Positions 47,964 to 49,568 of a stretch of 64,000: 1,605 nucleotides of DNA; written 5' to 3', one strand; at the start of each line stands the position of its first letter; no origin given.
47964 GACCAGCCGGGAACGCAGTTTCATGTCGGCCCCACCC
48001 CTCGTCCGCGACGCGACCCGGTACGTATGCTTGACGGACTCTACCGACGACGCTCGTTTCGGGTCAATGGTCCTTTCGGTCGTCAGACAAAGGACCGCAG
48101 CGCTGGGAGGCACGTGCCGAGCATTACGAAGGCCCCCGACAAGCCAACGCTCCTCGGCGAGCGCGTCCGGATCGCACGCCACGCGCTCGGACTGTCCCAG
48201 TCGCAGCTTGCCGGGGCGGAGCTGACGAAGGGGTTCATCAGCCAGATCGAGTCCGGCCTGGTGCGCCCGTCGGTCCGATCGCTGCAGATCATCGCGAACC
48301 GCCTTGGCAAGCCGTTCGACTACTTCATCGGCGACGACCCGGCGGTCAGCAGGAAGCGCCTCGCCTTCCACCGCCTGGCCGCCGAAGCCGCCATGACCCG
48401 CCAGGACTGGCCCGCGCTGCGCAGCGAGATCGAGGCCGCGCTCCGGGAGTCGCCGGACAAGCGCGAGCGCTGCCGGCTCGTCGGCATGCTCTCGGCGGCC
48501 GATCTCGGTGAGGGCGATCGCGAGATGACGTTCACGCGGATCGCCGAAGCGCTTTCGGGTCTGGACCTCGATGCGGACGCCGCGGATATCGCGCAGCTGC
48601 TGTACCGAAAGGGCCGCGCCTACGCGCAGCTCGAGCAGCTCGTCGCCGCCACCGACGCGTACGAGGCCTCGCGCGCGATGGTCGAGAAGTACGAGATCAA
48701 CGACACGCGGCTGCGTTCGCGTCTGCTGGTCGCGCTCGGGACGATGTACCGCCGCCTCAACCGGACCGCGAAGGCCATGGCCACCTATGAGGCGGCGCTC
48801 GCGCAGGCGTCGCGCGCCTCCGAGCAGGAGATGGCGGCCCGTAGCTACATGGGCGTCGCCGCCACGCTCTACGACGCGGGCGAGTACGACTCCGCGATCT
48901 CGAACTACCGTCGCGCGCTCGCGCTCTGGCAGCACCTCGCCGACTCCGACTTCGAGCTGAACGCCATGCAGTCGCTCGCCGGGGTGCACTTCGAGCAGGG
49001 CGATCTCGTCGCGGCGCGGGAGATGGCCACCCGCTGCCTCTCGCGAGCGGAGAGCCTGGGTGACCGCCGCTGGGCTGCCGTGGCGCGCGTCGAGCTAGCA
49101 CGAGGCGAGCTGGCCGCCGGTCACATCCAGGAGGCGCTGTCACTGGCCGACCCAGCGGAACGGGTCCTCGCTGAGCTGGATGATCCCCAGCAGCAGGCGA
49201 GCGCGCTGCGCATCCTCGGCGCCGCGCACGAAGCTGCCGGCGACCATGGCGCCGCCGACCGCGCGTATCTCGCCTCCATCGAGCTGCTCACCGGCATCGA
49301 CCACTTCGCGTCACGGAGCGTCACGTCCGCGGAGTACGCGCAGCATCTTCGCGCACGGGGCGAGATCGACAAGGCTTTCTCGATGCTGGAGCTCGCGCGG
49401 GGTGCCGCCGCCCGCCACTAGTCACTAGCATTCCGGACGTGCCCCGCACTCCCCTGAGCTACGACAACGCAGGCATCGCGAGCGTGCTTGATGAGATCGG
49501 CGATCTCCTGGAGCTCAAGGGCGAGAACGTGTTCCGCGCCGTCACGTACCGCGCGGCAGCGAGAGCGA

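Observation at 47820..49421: Second, paralogous HTH-TPR regulator with a divergently encoded 55-aa signal-peptide pro-peptide; the two peptide tails share VDS[DW]...GGDP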

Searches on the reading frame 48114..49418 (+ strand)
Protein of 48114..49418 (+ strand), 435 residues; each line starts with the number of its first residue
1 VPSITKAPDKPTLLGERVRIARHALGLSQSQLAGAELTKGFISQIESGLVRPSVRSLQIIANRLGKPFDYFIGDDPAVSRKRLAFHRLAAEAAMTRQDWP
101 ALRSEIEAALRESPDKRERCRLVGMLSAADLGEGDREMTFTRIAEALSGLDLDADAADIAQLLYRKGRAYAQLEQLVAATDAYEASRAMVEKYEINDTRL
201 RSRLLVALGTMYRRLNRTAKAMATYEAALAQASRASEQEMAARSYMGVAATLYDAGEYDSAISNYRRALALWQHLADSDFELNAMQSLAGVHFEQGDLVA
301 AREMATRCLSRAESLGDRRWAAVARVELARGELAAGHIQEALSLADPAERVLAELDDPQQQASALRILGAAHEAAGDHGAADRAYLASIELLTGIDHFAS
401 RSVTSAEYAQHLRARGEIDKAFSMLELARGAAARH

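Call 5: search_protein_families(library=pfam, proteins=[window:48114-49418:+], max_evalue=0.1)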
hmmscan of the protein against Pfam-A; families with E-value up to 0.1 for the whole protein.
window:48114-49418:+ (435 aa): 18 families
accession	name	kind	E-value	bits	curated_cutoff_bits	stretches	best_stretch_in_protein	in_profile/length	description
PF13424.12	TPR_12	-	5.1e-22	78.3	30.1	4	242-313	3-76/77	Tetratricopeptide repeat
PF17874.7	TPR_MalT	-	2.7e-11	43.8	45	1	179-353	17-192/336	MalT-like TPR region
PF00515.34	TPR_1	-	1.2e-10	41.1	27.8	1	242-271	1-30/34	Tetratricopeptide repeat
PF07719.23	TPR_2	-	4.5e-09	36.2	27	2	242-271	1-30/34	Tetratricopeptide repeat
PF13428.12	TPR_14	-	1.7e-08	34.8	23.5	1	203-232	2-31/44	Tetratricopeptide repeat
PF01381.28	HTH_3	-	2.8e-08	34.1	23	1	19-71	2-55/55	Helix-turn-helix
PF13181.12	TPR_8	-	5.5e-08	32.8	25.7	1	203-229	2-28/34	Tetratricopeptide repeat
PF13560.12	HTH_31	-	1.9e-05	25.3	27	1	14-65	2-55/64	Helix-turn-helix domain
PF13374.12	TPR_10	-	5.1e-05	23.6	27.5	2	242-275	2-35/42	Tetratricopeptide repeat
PF13414.12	TPR_11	-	0.0022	18.1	26.8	1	252-271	4-23/42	TPR repeat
PF12844.13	HTH_19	-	0.0033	17.7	30.2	1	15-67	1-54/64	Helix-turn-helix domain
PF13176.12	TPR_7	-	0.0052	17.2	27.9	1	205-234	2-31/36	Tetratricopeptide repeat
PF11817.14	Foie-gras_1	-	0.0089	16.2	23.3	1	207-273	153-219/257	Foie gras liver health family 1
PF13432.12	TPR_16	-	0.0098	16.8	32.7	1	252-303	7-52/65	Tetratricopeptide repeat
PF21325.3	SHPRH_helical-1st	-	0.012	16.3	27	1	238-292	20-73/95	E3 ubiquitin-protein ligase SHPRH, first helical domain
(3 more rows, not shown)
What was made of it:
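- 48114..49421 (+): reg1: 435-aa cytoplasmic regulator. An XRE-type HTH covers residues 14-72 (48153-48329). Eighteen helices, equal to 9 TPR-like repeats, cover residues 76-429 (48339-49400). Pfam hits in call 5.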

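Call 8: find_homologous_proteins(query=window:48114-49418:+)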
Query window:48114-49418:+ (435 aa): 316 proteins with E <= 0.001 among 8000 candidates; the best 120 are listed.
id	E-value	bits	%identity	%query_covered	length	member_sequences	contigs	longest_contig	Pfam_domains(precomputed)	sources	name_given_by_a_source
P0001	1.2e-268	909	100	100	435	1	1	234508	PF17874.8,PF00515.35,PF01381.29,PF13424.13,PF13428.13,PF13181.13,PF13560.13,PF07719.24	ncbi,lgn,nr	ncbi:MAG: helix-turn-helix transcriptional regulator [Chloroflexi bacterium]|nr:helix-turn-helix tra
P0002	1.2e-157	543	62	100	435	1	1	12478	PF17874.8,PF00515.35,PF01381.29,PF13424.13,PF13428.13,PF13181.13,PF07719.24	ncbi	-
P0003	1.3e-156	540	62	100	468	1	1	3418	PF13414.13,PF17874.8,PF00515.35,PF01381.29,PF13424.13,PF13432.13,PF13428.13,PF13181.13,PF07719.24,PF13374.13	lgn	-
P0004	4.1e-156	538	62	100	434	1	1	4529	PF13414.13,PF01381.29,PF13176.13,PF13428.13,PF13374.13,PF17874.8,PF00515.35,PF13424.13,PF14938.13,PF13432.13,PF13181.13,PF07719.24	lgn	-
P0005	3.3e-153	529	61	98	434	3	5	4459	PF13414.13,PF17874.8,PF00515.35,PF01381.29,PF13424.13,PF13428.13,PF13181.13,PF07719.24,PF13374.13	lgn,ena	-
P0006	3.8e-153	528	61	100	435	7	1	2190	PF13414.13,PF17874.8,PF00515.35,PF01381.29,PF13424.13,PF13428.13,PF13181.13,PF07719.24,PF13374.13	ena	-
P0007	2.2e-152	526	62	97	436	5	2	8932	PF13414.13,PF17874.8,PF00515.35,PF01381.29,PF13424.13,PF13428.13,PF13181.13,PF07719.24,PF13374.13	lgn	-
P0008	6.0e-151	521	59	100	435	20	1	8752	PF13414.13,PF17874.8,PF00515.35,PF01381.29,PF13424.13,PF13428.13,PF13181.13,PF07719.24,PF13374.13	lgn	-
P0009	7.0e-151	521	60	100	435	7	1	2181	PF13414.13,PF17874.8,PF00515.35,PF01381.29,PF13424.13,PF13432.13,PF13428.13,PF13181.13,PF07719.24,PF13374.13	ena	-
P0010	4.3e-149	515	61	100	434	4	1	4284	PF09976.16,PF13414.13,PF17874.8,PF00515.35,PF01381.29,PF13424.13,PF13432.13,PF13428.13,PF13181.13,PF07719.24,PF13374.13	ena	-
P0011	8.4e-149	514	60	100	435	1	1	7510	PF12844.14,PF13414.13,PF17874.8,PF00515.35,PF01381.29,PF13424.13,PF13428.13,PF13181.13,PF07719.24,PF13374.13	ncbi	-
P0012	3.2e-146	506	59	97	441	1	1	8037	PF13414.13,PF01381.29,PF13428.13,PF13374.13,PF07721.21,PF14559.13,PF17874.8,PF00515.35,PF13424.13,PF14938.13,PF13432.13,PF13181.13,PF07719.24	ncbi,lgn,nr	ncbi:MAG TPA: tetratricopeptide repeat protein [Candidatus Limnocylindria bacterium]|nr:tetratricope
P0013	2.8e-145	503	60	99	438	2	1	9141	PF10602.16,PF09976.16,PF13414.13,PF01381.29,PF13428.13,PF17874.8,PF00515.35,PF13424.13,PF21033.5,PF14938.13,PF13181.13,PF07719.24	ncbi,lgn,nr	ncbi:MAG TPA: tetratricopeptide repeat protein [Candidatus Limnocylindrales bacterium]|nr:tetratrico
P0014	2.0e-140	487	57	97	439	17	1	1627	PF12844.14,PF13414.13,PF01381.29,PF13176.13,PF13428.13,PF13374.13,PF17874.8,PF00515.35,PF13424.13,PF14938.13,PF13181.13,PF07719.24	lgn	-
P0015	2.3e-139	483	58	98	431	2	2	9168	PF12844.14,PF07720.19,PF13414.13,PF01381.29,PF13176.13,PF13428.13,PF13374.13,PF17874.8,PF00515.35,PF13424.13,PF13432.13,PF13181.13,PF07719.24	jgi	-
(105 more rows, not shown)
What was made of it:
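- Closest known: NprR-NprX of the Bacillus cereus group. Same: Several JGI records name orthologues of Reg1 'NprR' (call 8).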

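Call 11: find_related_loci(query=A1, collection=genome_contigs, flank=3000)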
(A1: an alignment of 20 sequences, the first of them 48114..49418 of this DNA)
Query A1 (435 aa) in genome_contigs; peptide patterns used: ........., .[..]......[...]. (x = any residue, [..] = any of these).
600 stretches matched a pattern (row limit reached: there are more); 577 encode a relative of the query (tblastn E <= 1e-3); the best 80 are kept; 80 distinct loci.
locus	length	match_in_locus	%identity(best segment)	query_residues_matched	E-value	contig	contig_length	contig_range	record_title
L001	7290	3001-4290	61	5-435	5e-148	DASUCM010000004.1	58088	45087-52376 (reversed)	MAG TPA_asm: Candidatus Limnocylindria bacterium isolate SMAG_U1296 k141_1213927, whole genome shotgun sequence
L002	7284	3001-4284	56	7-435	5e-141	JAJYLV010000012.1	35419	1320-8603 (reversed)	MAG: Chloroflexi bacterium isolate DBS2-1.bin91 NODE_2002_length_35419_cov_9.067749, whole genome shotgun sequence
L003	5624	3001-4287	54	1-429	2e-136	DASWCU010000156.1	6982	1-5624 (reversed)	MAG TPA_asm: Candidatus Limnocylindria bacterium isolate SMAG_U2717 k141_749966, whole genome shotgun sequence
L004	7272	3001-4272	55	3-430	4e-135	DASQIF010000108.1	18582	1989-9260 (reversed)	MAG TPA_asm: Candidatus Acidiferrales bacterium isolate SMAG_U11852 k141_797329, whole genome shotgun sequence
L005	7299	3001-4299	55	1-433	2e-134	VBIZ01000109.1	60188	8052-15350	MAG: Chloroflexi bacterium isolate CF_143 14_0927_12_20cm_scaffold_520, whole genome shotgun sequence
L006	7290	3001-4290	54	1-433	4e-133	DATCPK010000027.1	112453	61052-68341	MAG TPA_asm: Candidatus Limnocylindria bacterium isolate SMAG_U7225 k141_45704, whole genome shotgun sequence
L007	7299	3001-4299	55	1-433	2e-133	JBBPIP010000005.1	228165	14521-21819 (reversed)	MAG: Chloroflexota bacterium isolate BPF1-44-46_bin_3 NODE_6_length_228165_cov_24.611262, whole genome shotgun sequence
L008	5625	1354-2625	55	3-430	7e-133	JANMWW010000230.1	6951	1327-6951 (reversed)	MAG: Chloroflexota bacterium isolate OTE_88_metabat_238 OTE_88_k141_421031, whole genome shotgun sequence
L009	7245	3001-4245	54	14-428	3e-131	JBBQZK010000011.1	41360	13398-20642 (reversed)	MAG: Candidatus Limnocylindria bacterium isolate Co_metawrap_2216 Cmw_2216_k141_12992322_length_41360_cov_16.2936, whole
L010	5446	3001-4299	55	1-433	8e-131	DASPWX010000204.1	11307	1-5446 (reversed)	MAG TPA_asm: Candidatus Bathyarchaeia archaeon isolate SMAG_U11552 k141_1324849, whole genome shotgun sequence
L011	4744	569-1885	52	2-428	4e-132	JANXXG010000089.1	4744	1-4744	MAG: Chloroflexi bacterium isolate GL140_2_metabat_395 GL140_2_k141_150758, whole genome shotgun sequence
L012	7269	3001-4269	54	3-428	1e-130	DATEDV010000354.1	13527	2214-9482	MAG TPA_asm: Candidatus Limnocylindria bacterium isolate SMAG_U8716 k141_2298448, whole genome shotgun sequence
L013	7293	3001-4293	54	1-431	1e-130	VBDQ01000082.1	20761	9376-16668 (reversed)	MAG: Chloroflexi bacterium isolate CF_4 14_0903_16_30cm_scaffold_1502, whole genome shotgun sequence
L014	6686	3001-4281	56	7-433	1e-130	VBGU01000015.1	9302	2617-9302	MAG: Chloroflexi bacterium isolate CF_86 14_1009_16_30cm_scaffold_33664_e:210, whole genome shotgun sequence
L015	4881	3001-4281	56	7-433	2e-130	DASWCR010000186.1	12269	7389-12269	MAG TPA_asm: Candidatus Limnocylindria bacterium isolate SMAG_U2714 k141_1374608, whole genome shotgun sequence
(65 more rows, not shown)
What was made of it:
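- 48114..49421 (+): Orthologues at 49-62% identity (calls 8, 11).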

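Call 18: search_solved_structures(query=A1, max_evalue=0.01)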
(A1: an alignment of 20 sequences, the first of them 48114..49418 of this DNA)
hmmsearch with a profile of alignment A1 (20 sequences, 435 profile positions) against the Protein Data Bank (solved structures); distinct sequences matched with E-value up to 0.01: 107 (the best 60 are shown).
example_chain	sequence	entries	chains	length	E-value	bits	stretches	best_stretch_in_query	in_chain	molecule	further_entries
9qhb_A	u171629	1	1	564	7e-31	110.8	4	205-282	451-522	Engineered tetratricopeptide repeat protein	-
8bu0_A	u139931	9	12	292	1.8e-18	69.9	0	242-282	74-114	Consensus tetratricopeptide repeat protein | Crystal structure of an 8-repeat consensus TPR superhelix with Zinc. | Monomer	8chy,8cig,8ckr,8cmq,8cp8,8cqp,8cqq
9qhc_A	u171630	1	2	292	3.2e-17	65.7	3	205-282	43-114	Engineered tetratricopeptide repeat protein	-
7obi_A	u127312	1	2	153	2e-13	53.2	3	202-271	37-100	CTPR-rv4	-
5a6c_A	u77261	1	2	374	7.5e-12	48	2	139-323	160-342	G-PROTEIN-SIGNALING MODULATOR 2, AFADIN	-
3sf4_A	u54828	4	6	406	1.9e-11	46.7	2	139-331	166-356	G-protein-signaling modulator 2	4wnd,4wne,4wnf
4wng_A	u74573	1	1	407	2e-11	46.7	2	139-331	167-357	G-protein-signaling modulator 2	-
6hc2_A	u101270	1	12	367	2.6e-11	46.3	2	139-323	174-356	G-protein-signaling modulator 2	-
5a7d_B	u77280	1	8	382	2.7e-11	46.2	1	167-327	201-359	PINS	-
7t7t_A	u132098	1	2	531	1.1e-10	44.2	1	167-423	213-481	Protein TONSOKU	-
3ro2_A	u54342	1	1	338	1.9e-10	43.4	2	139-317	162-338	G-protein-signaling modulator 2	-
4g2v_A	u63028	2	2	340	1.9e-10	43.4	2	139-317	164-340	G-protein-signaling modulator 2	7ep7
7yeh_B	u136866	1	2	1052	2.3e-10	43.2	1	205-381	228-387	UDP-N-acetylglucosamine--peptide N-acetylglucosaminyltransferase 110 kDa subunit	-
7yea_A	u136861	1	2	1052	3.1e-10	42.7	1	205-381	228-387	UDP-N-acetylglucosamine--peptide N-acetylglucosaminyltransferase 110 kDa subunit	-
2fo7_A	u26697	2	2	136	3.8e-10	42.4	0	242-282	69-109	SYNTHETIC CONSENSUS TPR PROTEIN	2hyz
2qfc_A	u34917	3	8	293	8.8e-06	28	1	11-68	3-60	PlcR protein | Transcriptional activator PlcR protein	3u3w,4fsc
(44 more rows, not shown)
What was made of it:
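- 48114..49421 (+): PDB profile hits RapJ 1e-9 and RapF 2e-7 (call 18).
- Closest known: PlcR-PapR. Same: The PlcR HTH matches the profile (E 9e-6, call 18).
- The PDB profile hits RapJ at 1e-9 (call 18).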

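Call 28: predict_structure(alignment_id=A1)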
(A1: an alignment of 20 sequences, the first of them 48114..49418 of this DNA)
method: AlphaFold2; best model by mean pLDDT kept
length: 435 residues; sequences in the alignment: 20
mean_pLDDT: 90.7   pTM: 0.73
mean pLDDT of the five models: 90.7, 88.6, 85.2, 83.6, 83.4
residues with pLDDT >= 90: 316; 70-90: 94; 50-70: 16; < 50: 9
segments of 3 or more residues with pLDDT < 50: 1-6, 433-435
pLDDT, mean of each block of 10 residues (from residue 1): 45 81 87 85 87 81 79 66 89 91 94 92 96 94 96 94 97 92 97 91 94 91 95 89 96 94 98 94 97 96 97 97 97 96 98 96 98 97 98 90 96 96 92 49
secondary structure, 60 per line:
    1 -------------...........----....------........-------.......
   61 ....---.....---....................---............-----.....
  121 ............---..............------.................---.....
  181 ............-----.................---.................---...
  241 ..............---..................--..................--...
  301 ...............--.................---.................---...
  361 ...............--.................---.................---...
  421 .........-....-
elements in order: H14-24 H29-32 H39-46 H54-64 H68-72 H76-95 H99-110 H116-132 H136-149 H156-172 H176-192 H198-214 H218-234 H238-254 H258-275 H278-295 H298-315 H318-334 H338-354 H358-375 H378-394 H398-414 H418-429 H431-434
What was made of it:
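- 48114..49421 (+): AlphaFold2 model with pLDDT 90.7 (call 28).
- Closest known: NprR-NprX of the Bacillus cereus group. Same: The architecture here comes from calls 5 and 28.
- The AF2 model has pLDDT 90.7, with 5 HTH helices and 18 TPR helices (call 28).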

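Call 29: search_protein_families(library=ncbifam, proteins=[window:48114-49418:+], max_evalue=1)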
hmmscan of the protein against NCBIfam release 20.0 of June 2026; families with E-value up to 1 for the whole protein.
window:48114-49418:+ (435 aa): 20 families
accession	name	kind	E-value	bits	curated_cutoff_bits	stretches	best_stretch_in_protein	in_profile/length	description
NF053520.1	HK_Porph_FimS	equivalog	3.2e-09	35.6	600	1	156-381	80-303/618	sensor histidine kinase FimS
NF041717.1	HaaA_phane_TPR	equivalog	2.2e-08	32.7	1125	1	143-426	568-856/882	cyclophane-containing RiPP biosynthesis TPR protein HaaT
NF053720.1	NsdA_fam_reg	subfamily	1.3e-06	28.2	75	1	241-424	200-390/432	NsdA family TPR-like regulatory protein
NF041951.1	phage_RstR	subfamily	3.8e-05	23.9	80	1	15-115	4-105/108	RstR family transcriptional repressor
NF007408.0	PRK09943.1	equivalog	7.1e-05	22.4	211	1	13-72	7-67/185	HTH-type transcriptional regulator PuuR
NF052312.1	T9SS_PorW_SprE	equivalog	0.00022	20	250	1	175-274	261-360/716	type IX secretion system periplasmic lipoprotein PorW/SprE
TIGR03070.1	couple_hipB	subfamily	0.00028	20.8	71.65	1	14-50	3-40/58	type II toxin-antitoxin system Y4mF family antitoxin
NF053617.1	SARPRegAfsRStmc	equivalog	0.00044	18.3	1430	1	106-393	679-967/986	SARP-family global regulator AfsR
NF002725.1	PRK02603.1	equivalog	0.00045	20.3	143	2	253-310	46-100/173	photosystem I assembly protein Ycf3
NF052230.1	T9SS_PorE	exception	0.001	17.4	600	1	175-286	33-132/648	PorE family type IX secretion system protein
NF047507.1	TPR_BatC_Lepto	exception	0.0017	17.9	175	1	162-232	60-126/214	TPR repeat-containing protein BatC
NF047371.1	FlcA_CTERM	equivalog_domain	0.0028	16.2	300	1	161-270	348-467/646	periplasmic flagellar collar protein FlcA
NF007257.0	PRK09706.1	subfamily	0.015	15.1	101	1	12-64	4-57/135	transcriptional repressor DicA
NF053779.1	BT3442_fam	equivalog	0.015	14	940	1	242-390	104-250/563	BT3442 family protein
NF046032.1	TransRegSlrRBacil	equivalog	0.038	14.1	250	1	14-63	2-53/149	HTH-type transcriptional regulator SlrR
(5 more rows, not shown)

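Call 32: fold_search(model_id=the predicted structure, library=pdb)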
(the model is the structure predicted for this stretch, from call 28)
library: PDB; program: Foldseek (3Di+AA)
matches with E <= 10: 1610; with E <= 0.001: 285
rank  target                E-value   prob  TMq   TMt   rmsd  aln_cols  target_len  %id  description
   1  5a7d_H                1.1e-09  1.00  0.56  0.68   5.9       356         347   19  Tetrameric assembly of LGN with Inscuteable (released 2016-08-03)
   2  3sf4_A                2.8e-09  1.00  0.52  0.62   8.6       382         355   19  Crystal structure of the complex between the conserved cell polarity proteins Inscuteable and LGN (released 2011-11-23)
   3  5a7d_B                3.7e-09  1.00  0.56  0.67   6.0       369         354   17  Tetrameric assembly of LGN with Inscuteable (released 2016-08-03)
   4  4a1s_A                5.3e-09  1.00  0.58  0.71   4.6       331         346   20  Crystallographic structure of the Pins:Insc complex (released 2012-03-28)
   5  3sf4_B                5.3e-09  1.00  0.53  0.64   8.5       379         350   19  Crystal structure of the complex between the conserved cell polarity proteins Inscuteable and LGN (released 2011-11-23)
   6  4a1s_B                6.4e-09  1.00  0.58  0.71   4.6       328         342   20  Crystallographic structure of the Pins:Insc complex (released 2012-03-28)
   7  3ro2_A                7.8e-09  1.00  0.57  0.74   4.9       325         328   16  Structures of the LGN/NuMA complex (released 2012-03-07)
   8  5a7d_G                7.8e-09  1.00  0.57  0.70   5.5       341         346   20  Tetrameric assembly of LGN with Inscuteable (released 2016-08-03)
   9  5a7d_C                7.8e-09  1.00  0.57  0.69   5.6       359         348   18  Tetrameric assembly of LGN with Inscuteable (released 2016-08-03)
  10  6hc2_C                8.1e-09  1.00  0.59  0.68   7.0       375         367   19  Crystal structure of NuMA/LGN hetero-hexamers (released 2019-05-29)
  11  5a7d_D                1.0e-08  1.00  0.57  0.70   5.4       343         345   19  Tetrameric assembly of LGN with Inscuteable (released 2016-08-03)
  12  3sf4_C                1.1e-08  1.00  0.52  0.64   8.3       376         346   19  Crystal structure of the complex between the conserved cell polarity proteins Inscuteable and LGN (released 2011-11-23)
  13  6hc2_A                1.3e-08  1.00  0.60  0.70   5.3       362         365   18  Crystal structure of NuMA/LGN hetero-hexamers (released 2019-05-29)
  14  4wne_A                1.7e-08  1.00  0.61  0.79   4.0       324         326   19  Crystal structure of the TPR domain of LGN in complex with Frmpd4/Preso1 at 2.0 Angstrom resolution (released 2015-09-16)
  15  6hc2_S                1.7e-08  1.00  0.61  0.72   5.1       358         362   18  Crystal structure of NuMA/LGN hetero-hexamers (released 2019-05-29)
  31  3u3w_A                6.6e-07  1.00  0.40  0.58   8.5       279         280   17  Crystal Structure of Bacillus thuringiensis PlcR in complex with the peptide PapR7 and DNA (released 2013-01-09)
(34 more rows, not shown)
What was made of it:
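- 48114..49421 (+): Foldseek matches to LGN/Pins, PlcR:PapR7:DNA and Rap proteins (call 32).
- Closest known: PlcR-PapR. Same: PlcR:PapR7:DNA (3u3w) is a significant structural match (E 7e-7, call 32).
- Closest known: Rap-Phr, including phage phi3T and phi105 systems with tandemly duplicated pheromones. Same: The TPR superhelix receptor matches in sequence (RapJ E 1e-9, RapF 2e-7, call 18) and in structure (TM 0.55-0.63, call 32).
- Structural neighbours are peptide-binding TPR superhelices: LGN/Pins at E 1e-9, PlcR:PapR7:DNA at 7e-7, and RapJ/F/I, phi3T and pLS20 Rap at about 1e-6 with TM 0.55-0.63 (call 32).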
